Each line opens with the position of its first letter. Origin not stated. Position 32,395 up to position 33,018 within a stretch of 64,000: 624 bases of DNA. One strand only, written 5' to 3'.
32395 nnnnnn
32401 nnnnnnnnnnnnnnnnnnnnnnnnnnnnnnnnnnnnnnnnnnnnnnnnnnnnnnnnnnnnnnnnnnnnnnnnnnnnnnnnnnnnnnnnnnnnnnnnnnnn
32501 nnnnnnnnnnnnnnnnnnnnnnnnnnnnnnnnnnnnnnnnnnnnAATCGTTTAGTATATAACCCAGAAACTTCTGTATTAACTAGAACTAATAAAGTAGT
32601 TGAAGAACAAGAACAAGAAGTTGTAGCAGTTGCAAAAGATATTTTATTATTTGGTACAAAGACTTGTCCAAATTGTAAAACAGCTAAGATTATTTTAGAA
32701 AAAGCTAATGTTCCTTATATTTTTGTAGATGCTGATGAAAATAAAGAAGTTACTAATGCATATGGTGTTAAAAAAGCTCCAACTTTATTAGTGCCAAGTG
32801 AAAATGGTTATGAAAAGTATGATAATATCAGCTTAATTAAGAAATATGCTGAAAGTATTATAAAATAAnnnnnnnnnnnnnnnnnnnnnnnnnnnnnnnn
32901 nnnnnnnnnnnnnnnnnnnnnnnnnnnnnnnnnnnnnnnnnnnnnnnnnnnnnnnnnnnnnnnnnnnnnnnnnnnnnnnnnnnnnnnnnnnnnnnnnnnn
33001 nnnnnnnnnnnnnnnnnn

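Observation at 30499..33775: Self-contained reductant relay for class III RNR: NrdD with fused thioredoxin-fold domain plus a TrxR-like flavoprotein without the NADPH motif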

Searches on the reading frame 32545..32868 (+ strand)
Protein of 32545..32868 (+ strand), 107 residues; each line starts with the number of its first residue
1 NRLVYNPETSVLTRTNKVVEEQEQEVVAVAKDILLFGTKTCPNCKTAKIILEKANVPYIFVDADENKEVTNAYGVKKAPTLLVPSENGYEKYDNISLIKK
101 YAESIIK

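Call 4: search_protein_families(library=ncbifam, proteins=[window:32545-32868:+], max_evalue=0.01)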
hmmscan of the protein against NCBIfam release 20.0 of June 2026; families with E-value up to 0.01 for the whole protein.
window:32545-32868:+ (107 aa): 11 families
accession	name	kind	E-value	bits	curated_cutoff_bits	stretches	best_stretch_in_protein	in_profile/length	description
TIGR02196.1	GlrX_YruB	hypoth_equivalog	1.3e-06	28.8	88.55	1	34-90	3-65/74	glutaredoxin-like protein, YruB-family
TIGR01068.1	thioredoxin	equivalog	0.00011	22.3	96.8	1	33-96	17-86/101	thioredoxin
TIGR02187.2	PDO_seleno_TRX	equivalog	0.00013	21.4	185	1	13-85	110-189/209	protein disulfide oxidoreductase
TIGR02200.1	GlrX_actino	hypoth_equivalog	0.00092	19.6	89.5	1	34-69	3-38/77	mycoredoxin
TIGR02181.1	GRX_bact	equivalog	0.001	19.3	90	1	34-72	2-40/80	glutaredoxin 3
NF045501.1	HUGP_GUXX-star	exception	0.0012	18.4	325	1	21-72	155-206/236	HUGP/GUXX-star fusion selenoprotein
TIGR02194.1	GlrX_NrdH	subfamily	0.0021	18.2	85.75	1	34-76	2-47/72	glutaredoxin-like protein NrdH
NF041212.1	Uxx_star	subfamily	0.0027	17.9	66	1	33-70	1-38/70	Uxx-star family glutaredoxin-like (seleno)protein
TIGR00411.1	redox_disulf_1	equivalog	0.0047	17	92.75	1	33-83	3-59/82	MJ0307 family thioredoxin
TIGR02180.1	GRX_euk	equivalog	0.0054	16.9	87.25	1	33-69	1-39/84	glutaredoxin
NF007923.0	PRK10638.1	equivalog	0.0076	16.3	129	0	33-68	4-39/83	glutaredoxin 3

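Call 62: predict_structure(alignment_id=A2)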
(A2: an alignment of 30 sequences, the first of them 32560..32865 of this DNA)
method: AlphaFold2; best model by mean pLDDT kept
length: 102 residues; sequences in the alignment: 30
mean_pLDDT: 74.3   pTM: 0.58
mean pLDDT of the five models: 74.3, 72.9, 72.8, 72.2, 70.3
residues with pLDDT >= 90: 4; 70-90: 71; 50-70: 3; < 50: 24
segments of 3 or more residues with pLDDT < 50: 1-24
pLDDT, mean of each block of 10 residues (from residue 1): 44 40 62 86 89 87 82 84 83 87 67
secondary structure, 60 per line:
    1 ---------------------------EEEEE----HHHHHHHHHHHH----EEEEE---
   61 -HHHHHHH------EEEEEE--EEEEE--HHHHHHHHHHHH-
elements in order: E28-32 H37-48 E53-57 H62-68 E75-80 E83-87 H90-101

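Call 69: fold_search(model_id=the predicted structure, library=pdb)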
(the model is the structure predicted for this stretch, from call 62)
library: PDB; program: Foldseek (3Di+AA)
matches with E <= 10: 1414; with E <= 0.001: 67
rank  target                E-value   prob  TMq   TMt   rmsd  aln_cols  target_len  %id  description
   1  4o32_A                1.1e-04  1.00  0.61  0.69   2.5        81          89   20  Structure of a malarial protein (released 2014-12-24)
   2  3vww_A                1.2e-04  1.00  0.57  0.51   3.2        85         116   25  Crystal structure of a0-domain of P5 from H. sapiens (released 2013-09-04)
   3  1v98_B                1.5e-04  1.00  0.59  0.66   3.4        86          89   17  Crystal Structure Analysis of Thioredoxin from Thermus thermophilus (released 2005-02-01)
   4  7vql                  1.7e-04  1.00  0.58  0.52   3.1        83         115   26  de novo designed based on 1r26 (released 2022-06-08)
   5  1v98_A                1.7e-04  1.00  0.58  0.63   3.5        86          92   19  Crystal Structure Analysis of Thioredoxin from Thermus thermophilus (released 2005-02-01)
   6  9wzm                  1.7e-04  1.00  0.52  0.46   4.0        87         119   25  Crystal structure of rice protein disulfide isomerase-like protein OsPDIL2-3 a0 domain (released 2026-04-08)
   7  1uvz_A                2.2e-04  1.00  0.57  0.53   3.5        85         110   20  structure of human thioredoxin 2 (released 2005-06-16)
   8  1uvz_D                2.3e-04  1.00  0.60  0.56   4.6        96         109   20  structure of human thioredoxin 2 (released 2005-06-16)
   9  6kil                  2.6e-04  1.00  0.58  0.53   3.3        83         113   23  N21Q mutant thioredoxin from Halobacterium salinarum NRC-1 (released 2020-01-15)
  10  7vqv                  2.8e-04  1.00  0.57  0.52   3.1        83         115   25  de novo design based on 1r26 (released 2022-06-08)
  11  3w8j_A                2.8e-04  1.00  0.55  0.47   3.7        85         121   24  Crystal structure of P5 a0 in a complex with Prx4 c-term (released 2013-09-04)
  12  6ckp                  3.2e-04  1.00  0.58  0.50   3.6        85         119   22  Crystal structure of a thioredoxin domain 2 from Brucella melitensis at 1.15 Angstrom resolution (released 2018-04-04)
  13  5hr3_A                3.2e-04  1.00  0.57  0.54   3.7        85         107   18  Crystal structure of thioredoxin N106A mutant (released 2017-02-22)
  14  9bxs_E                4.1e-04  1.00  0.56  0.65   3.4        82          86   24  Consensus full-complex model for pre-reduction condition of Bacillus subtilis ribonucleotide reductase complex (released 2025-03-19)
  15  3f3q                  4.4e-04  1.00  0.58  0.55   2.6        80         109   24  Crystal structure of the oxidised form of thioredoxin 1 from saccharomyces cerevisiae (released 2009-10-20)
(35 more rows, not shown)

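Call 93: search_protein_families(library=phrogs, proteins=[window:32560-32865:+], max_evalue=0.00001)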
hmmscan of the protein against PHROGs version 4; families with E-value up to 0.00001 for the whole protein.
window:32560-32865:+ (102 aa): 1 family
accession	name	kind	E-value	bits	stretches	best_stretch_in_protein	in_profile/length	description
phrog_22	-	DNA, RNA and nucleotide metabolism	5.8e-12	47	1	12-98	56-145/162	thioredoxin domain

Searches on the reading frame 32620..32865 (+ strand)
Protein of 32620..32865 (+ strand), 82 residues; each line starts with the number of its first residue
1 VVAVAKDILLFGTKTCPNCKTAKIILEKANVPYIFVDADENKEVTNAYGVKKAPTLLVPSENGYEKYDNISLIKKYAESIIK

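Call 86: search_solved_structures(query=window:32620-32865:+, max_evalue=1, show_alignments=2)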
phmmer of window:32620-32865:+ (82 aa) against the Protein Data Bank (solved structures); distinct sequences matched with E-value up to 1: 76 (the best 60 are shown).
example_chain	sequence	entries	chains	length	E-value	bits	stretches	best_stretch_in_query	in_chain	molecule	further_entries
2klx_A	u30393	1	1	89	0.00084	22.8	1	5-41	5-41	Glutaredoxin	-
7c10_A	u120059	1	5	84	0.0031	21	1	5-61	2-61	Glutaredoxin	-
7vql_A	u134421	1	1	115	0.0031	20.9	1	8-63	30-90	de novo designed protein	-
2gzy_A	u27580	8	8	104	0.0036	20.7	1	15-61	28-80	Thioredoxin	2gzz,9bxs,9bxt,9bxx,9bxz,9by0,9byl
2ywm_A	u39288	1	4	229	0.0058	20.1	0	39-64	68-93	Glutaredoxin-like protein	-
2ayt_A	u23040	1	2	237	0.0069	19.8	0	39-64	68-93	glutaredoxin-like protein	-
1j08_A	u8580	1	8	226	0.0077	19.7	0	6-60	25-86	glutaredoxin-like protein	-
1m7t_A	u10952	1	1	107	0.0078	19.7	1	11-63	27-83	Chimera of Human and E. coli thioredoxin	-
6kil_A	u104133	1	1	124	0.0078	19.7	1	23-61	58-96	Thioredoxin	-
5cax_A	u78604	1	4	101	0.0082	19.6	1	7-48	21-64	Glutaredoxin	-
1fo5_A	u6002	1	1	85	0.0091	19.5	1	8-60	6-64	THIOREDOXIN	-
2ipa_A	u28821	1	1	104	0.013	19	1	32-61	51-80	Thioredoxin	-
2voc_A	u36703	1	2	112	0.015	18.8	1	32-61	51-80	THIOREDOXIN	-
7vqv_A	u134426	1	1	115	0.017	18.6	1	11-63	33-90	de novo designed protein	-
3d6i_A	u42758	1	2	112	0.019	18.4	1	8-59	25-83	Monothiol glutaredoxin-3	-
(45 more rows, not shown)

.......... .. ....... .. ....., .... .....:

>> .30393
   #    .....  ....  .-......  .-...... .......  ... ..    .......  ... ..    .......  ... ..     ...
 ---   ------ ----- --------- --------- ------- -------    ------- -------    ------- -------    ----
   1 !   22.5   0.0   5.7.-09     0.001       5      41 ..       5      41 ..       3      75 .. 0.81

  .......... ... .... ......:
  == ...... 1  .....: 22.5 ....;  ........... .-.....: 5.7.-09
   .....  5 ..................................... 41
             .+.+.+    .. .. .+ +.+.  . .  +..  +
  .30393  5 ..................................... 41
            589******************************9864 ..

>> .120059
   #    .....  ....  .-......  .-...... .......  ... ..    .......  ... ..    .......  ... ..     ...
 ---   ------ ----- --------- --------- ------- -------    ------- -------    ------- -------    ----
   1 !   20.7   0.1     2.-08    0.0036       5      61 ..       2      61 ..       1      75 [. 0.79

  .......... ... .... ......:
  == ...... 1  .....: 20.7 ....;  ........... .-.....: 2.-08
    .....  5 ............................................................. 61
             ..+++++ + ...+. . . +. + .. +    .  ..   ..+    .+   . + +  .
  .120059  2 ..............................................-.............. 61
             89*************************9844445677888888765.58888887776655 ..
